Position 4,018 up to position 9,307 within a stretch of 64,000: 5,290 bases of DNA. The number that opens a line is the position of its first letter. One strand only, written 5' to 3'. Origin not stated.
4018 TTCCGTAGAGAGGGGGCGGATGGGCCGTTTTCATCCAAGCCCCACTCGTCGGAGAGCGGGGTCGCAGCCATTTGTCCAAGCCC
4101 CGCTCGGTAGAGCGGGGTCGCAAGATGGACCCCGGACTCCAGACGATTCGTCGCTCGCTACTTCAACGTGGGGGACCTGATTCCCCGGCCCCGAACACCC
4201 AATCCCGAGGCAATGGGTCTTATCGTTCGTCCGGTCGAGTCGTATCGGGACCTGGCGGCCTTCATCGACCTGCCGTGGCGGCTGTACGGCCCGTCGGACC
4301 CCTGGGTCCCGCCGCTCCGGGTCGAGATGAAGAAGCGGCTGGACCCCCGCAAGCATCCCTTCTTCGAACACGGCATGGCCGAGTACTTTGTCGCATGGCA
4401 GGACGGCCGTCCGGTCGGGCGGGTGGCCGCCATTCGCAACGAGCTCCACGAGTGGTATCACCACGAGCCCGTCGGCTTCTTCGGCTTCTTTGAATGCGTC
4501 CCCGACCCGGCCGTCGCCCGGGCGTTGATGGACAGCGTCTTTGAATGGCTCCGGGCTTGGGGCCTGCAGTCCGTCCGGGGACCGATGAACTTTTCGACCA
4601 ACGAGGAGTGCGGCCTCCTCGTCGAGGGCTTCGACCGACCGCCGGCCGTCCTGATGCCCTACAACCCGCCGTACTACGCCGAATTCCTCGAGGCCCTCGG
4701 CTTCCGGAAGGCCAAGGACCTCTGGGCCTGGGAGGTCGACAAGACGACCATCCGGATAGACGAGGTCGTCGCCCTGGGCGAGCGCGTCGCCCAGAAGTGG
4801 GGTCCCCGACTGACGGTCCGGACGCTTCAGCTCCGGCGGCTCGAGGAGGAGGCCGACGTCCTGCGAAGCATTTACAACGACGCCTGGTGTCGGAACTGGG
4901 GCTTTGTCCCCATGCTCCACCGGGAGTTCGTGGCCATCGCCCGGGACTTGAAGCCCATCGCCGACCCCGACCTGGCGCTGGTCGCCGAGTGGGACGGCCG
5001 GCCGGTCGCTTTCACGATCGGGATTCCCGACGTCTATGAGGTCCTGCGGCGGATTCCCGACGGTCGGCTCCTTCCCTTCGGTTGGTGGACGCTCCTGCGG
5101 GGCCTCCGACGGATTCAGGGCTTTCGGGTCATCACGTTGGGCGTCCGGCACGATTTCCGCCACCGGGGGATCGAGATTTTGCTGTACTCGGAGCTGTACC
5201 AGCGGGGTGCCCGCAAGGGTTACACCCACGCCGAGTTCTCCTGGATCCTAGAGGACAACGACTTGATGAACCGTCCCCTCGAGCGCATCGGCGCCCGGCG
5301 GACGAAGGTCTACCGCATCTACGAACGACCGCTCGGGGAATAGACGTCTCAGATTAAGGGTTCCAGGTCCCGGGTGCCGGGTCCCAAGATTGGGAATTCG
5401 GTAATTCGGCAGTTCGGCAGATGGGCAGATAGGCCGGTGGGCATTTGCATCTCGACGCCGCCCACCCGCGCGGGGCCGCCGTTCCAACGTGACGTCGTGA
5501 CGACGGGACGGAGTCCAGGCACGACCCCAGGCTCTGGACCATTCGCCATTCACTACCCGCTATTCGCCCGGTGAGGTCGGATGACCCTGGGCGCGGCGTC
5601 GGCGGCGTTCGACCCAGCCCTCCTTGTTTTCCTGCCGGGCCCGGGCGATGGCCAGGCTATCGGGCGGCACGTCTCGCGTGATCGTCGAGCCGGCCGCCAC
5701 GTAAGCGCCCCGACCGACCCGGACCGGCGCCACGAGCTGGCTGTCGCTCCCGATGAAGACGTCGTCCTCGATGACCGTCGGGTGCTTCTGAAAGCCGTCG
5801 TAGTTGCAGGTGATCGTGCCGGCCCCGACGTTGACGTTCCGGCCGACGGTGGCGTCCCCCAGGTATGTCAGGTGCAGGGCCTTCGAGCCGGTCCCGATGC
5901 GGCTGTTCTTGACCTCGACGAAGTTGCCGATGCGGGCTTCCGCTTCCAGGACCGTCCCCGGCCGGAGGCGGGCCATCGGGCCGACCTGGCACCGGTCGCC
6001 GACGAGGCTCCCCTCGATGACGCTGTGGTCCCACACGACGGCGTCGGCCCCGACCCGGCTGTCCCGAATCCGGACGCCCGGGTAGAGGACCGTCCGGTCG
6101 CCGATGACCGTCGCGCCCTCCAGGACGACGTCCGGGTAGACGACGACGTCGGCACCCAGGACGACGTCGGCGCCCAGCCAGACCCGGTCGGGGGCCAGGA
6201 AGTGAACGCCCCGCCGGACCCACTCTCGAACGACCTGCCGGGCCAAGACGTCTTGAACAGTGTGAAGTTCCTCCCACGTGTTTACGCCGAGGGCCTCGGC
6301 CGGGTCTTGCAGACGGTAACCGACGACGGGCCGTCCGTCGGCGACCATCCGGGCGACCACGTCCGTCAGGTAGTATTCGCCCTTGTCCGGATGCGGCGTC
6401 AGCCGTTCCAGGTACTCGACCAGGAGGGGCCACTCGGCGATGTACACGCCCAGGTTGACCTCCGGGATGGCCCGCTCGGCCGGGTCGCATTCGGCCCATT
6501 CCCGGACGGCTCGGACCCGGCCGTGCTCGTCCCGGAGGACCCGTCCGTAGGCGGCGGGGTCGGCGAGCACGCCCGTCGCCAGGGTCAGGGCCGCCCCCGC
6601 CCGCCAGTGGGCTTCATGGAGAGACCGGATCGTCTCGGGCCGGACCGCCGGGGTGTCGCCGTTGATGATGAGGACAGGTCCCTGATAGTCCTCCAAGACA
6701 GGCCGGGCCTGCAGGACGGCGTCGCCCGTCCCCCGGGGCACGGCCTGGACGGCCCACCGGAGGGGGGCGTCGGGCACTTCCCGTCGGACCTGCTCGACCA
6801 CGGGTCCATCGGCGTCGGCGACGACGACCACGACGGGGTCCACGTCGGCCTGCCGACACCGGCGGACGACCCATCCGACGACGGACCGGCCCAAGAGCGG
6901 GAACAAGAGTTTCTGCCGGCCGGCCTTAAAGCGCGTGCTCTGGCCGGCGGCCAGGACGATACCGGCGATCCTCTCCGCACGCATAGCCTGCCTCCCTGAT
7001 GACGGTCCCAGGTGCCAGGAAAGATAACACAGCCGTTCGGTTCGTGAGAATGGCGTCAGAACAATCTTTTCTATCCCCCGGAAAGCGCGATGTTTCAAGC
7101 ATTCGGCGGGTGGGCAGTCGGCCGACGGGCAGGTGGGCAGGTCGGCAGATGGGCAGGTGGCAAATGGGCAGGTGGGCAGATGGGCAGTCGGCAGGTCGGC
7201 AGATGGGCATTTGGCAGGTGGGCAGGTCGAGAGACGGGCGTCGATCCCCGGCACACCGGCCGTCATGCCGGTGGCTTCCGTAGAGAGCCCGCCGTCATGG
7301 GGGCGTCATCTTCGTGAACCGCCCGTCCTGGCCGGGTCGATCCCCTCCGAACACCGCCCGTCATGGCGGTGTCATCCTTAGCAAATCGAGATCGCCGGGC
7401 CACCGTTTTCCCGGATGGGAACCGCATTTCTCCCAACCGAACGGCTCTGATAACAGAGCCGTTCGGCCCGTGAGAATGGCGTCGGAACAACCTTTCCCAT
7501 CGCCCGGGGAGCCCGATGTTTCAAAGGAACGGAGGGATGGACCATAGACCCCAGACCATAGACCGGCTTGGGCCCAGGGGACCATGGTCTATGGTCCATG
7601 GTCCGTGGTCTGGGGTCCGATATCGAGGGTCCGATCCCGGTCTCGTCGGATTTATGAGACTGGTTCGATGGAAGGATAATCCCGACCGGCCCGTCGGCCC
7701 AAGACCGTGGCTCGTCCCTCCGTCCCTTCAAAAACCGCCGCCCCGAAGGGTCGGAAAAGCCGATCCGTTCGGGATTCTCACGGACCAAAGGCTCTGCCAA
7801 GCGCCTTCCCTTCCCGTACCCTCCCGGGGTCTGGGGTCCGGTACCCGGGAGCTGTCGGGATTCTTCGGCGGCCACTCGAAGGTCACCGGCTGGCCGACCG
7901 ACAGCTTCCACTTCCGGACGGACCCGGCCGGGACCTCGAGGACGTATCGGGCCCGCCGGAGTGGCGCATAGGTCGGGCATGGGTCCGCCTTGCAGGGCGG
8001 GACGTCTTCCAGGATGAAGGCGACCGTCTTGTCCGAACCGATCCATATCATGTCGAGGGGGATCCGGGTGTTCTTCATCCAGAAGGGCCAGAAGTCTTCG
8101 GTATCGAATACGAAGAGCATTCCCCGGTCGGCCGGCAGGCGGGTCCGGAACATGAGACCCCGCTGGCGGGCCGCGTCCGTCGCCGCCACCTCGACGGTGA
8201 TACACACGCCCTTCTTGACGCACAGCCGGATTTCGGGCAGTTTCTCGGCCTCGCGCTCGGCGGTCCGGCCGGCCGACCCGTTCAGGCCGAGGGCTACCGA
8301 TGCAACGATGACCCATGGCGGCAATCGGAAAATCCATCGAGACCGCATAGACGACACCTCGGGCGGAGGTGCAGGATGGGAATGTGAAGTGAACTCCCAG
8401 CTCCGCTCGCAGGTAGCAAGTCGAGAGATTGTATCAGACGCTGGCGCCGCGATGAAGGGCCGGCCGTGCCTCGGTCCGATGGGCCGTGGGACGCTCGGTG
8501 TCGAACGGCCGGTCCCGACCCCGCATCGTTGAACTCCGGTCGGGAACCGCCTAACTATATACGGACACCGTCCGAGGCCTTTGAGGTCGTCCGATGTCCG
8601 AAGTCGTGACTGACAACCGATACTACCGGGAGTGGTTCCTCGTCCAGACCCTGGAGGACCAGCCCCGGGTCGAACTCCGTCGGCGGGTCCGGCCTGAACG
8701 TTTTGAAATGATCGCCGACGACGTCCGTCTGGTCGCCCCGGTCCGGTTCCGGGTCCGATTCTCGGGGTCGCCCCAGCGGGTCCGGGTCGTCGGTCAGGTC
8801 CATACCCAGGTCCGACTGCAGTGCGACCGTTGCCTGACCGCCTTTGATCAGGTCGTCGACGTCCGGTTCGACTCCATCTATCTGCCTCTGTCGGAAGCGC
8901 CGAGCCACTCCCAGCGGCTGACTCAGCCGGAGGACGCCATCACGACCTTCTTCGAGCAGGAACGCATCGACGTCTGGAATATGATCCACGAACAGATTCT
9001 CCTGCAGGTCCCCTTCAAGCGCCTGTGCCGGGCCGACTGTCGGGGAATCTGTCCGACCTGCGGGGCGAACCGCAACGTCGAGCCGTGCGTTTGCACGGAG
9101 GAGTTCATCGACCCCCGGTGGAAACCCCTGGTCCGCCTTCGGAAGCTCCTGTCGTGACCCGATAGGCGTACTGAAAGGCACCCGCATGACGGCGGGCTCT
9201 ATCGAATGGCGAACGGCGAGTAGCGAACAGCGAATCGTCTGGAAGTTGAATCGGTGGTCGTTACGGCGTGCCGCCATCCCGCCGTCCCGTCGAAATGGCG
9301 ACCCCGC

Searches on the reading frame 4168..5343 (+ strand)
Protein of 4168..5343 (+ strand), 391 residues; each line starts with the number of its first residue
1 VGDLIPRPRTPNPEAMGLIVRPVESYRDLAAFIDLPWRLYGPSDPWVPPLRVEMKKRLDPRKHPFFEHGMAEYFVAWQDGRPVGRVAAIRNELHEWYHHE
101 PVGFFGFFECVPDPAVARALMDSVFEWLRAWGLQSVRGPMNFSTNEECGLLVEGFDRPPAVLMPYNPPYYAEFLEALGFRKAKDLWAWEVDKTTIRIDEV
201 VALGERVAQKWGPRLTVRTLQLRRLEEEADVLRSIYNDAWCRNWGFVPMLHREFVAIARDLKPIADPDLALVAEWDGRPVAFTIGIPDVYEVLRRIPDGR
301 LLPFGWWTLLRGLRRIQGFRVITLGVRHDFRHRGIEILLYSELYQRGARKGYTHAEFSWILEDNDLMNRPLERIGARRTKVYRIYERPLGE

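Call 43: search_protein_families(library=pfam, proteins=[window:4168-5343:+], max_evalue=0.0001)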
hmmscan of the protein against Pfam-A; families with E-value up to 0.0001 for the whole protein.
window:4168-5343:+ (391 aa): 1 family
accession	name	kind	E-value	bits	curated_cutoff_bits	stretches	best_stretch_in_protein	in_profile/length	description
PF00583.31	Acetyltransf_1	-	4.6e-05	24.1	20.7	0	65-135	28-95/116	Acetyltransferase (GNAT) family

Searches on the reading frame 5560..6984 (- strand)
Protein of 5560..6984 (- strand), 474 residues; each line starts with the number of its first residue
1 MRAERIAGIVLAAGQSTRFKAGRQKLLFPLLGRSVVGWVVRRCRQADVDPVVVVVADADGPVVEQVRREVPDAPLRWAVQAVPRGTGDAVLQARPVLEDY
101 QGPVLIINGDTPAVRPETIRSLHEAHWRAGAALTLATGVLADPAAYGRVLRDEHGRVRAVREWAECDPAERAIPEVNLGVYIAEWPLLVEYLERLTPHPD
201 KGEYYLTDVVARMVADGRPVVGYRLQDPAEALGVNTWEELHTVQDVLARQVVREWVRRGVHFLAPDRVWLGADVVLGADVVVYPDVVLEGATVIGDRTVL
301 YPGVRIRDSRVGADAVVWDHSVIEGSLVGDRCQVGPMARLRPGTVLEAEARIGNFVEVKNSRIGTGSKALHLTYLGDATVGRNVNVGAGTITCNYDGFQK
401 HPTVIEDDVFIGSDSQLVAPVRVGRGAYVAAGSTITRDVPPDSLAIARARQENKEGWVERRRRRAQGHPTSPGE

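Call 43: search_protein_families(library=pfam, proteins=[window:5560-6984:-], max_evalue=0.0001)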
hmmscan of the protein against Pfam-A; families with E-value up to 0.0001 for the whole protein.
window:5560-6984:- (474 aa): 7 families
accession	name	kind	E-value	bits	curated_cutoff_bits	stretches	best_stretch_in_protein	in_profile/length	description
PF00132.30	Hexapep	-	5.3e-29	99.1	27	2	402-437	1-36/36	Bacterial transferase hexapeptide (six repeats)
PF12804.13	NTP_transf_3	-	4.5e-19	69.6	27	1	8-153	1-140/160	MobA-like NTP transferase domain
PF00483.29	NTP_transferase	-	1.8e-15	57.7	21.2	1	8-238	2-227/245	Nucleotidyl transferase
PF25084.1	LbH_EIF2B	-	1e-11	45.2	54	1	270-357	18-104/105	EIF2B subunit epsilon LbH domain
PF14602.12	Hexapep_2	-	1.9e-09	37.5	27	1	402-437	1-34/34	Hexapeptide repeat of succinyl-transferase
PF01128.25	IspD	-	3.6e-07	30.6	27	1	8-135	3-126/221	2-C-methyl-D-erythritol 4-phosphate cytidylyltransferase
PF25087.1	GMPPB_C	-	1.2e-05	25.3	39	1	292-350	23-81/110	GMPPB C-terminal domain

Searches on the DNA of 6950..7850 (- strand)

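Call 70: search_rna_families(source=window, start=6950, end=7850, threshold=evalue, max_evalue=1)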
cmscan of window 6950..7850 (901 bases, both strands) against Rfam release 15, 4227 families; matches with E-value up to 1: 2.
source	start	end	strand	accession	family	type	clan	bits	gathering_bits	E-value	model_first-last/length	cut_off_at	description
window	7536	7605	-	RF03919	mir-1540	Gene; miRNA;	-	22.7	90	0.048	1-59/59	no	mir-1540 microRNA precursor family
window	7537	7606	+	RF04292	mir-379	Gene; miRNA;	CL00149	19.9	56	0.17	1-64/64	no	mir-379 microRNA precursor family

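Call 96: search_dna_similar(query=window:7028-7449:-, collection=plasmids, mode=distant, max_evalue=0.01, max_rows=10)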
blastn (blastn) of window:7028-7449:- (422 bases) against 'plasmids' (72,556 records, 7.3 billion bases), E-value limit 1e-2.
Records with a match: 1; places in all: 1; records where one place covers at least 80% of the query: 0.
Best place of each record, by identity: 60-80% 1.
By first word of the organism name: Burkholderia 1.
By predicted mobility (MOB-suite, as given by PLSDB): non-mobilizable 1.
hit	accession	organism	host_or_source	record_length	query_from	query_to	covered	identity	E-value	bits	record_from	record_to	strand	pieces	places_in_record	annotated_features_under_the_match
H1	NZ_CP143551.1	Burkholderia multivorans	Homo sapiens,bronchoalveolar lavage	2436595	187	347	38%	72.0%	1e-13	84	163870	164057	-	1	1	none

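Call 97: search_dna_similar(query=window:7028-7449:-, collection=phages, mode=distant, max_evalue=0.01, max_rows=10)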
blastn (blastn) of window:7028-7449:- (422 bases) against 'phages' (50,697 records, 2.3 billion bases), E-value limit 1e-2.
No match.

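Call 98: get_annotated_region(hit=H1, flank=1500)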
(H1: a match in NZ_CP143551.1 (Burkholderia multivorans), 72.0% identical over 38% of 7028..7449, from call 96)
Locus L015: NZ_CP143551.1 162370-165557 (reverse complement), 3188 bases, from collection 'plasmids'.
description: Burkholderia multivorans strain 2023CK-01339 plasmid unnamed1, complete sequence
organism: Burkholderia multivorans (NCBI taxid 87883)
taxonomy: Bacteria; Pseudomonadota; Betaproteobacteria; Burkholderiales; Burkholderiaceae; Burkholderia; Burkholderia multivorans
host: -; source: Homo sapiens,bronchoalveolar lavage; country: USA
typing (MOB-suite, as given by PLSDB): non-mobilizable
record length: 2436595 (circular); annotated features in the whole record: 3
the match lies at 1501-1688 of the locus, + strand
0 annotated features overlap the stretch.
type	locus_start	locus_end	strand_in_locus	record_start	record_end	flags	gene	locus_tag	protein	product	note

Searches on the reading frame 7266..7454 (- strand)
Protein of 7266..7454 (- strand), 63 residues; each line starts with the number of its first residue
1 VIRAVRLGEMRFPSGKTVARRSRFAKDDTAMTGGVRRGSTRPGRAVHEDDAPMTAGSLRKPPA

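Call 51: find_homologous_proteins(query=A4, max_evalue=0.001)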
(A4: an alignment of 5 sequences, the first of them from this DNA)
Query A4 (5 sequences): 38 candidates shared short words with the query, none scored E <= 0.001.
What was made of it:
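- Tried and rejected: A five-sequence leader profile found nothing (call 51).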

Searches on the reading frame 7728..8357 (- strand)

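Call 43: search_protein_families(library=pfam, proteins=[window:7728-8357:-], max_evalue=0.0001)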
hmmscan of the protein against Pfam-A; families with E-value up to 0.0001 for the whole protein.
window:7728-8357:- (209 aa): 1 family
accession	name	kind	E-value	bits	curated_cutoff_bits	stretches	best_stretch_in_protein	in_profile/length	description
PF02643.20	DUF192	-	2.3e-33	114.6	27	1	53-160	1-96/96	Uncharacterized ACR, COG1430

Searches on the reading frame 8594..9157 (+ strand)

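Call 43: search_protein_families(library=pfam, proteins=[window:8594-9157:+], max_evalue=0.0001)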
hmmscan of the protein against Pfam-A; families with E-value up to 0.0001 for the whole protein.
window:8594-9157:+ (187 aa): 1 family
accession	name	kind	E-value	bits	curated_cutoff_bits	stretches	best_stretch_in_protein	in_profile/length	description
PF02620.22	YceD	-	2e-29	102.5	33.2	1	66-182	2-118/119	Large ribosomal RNA subunit accumulation protein YceD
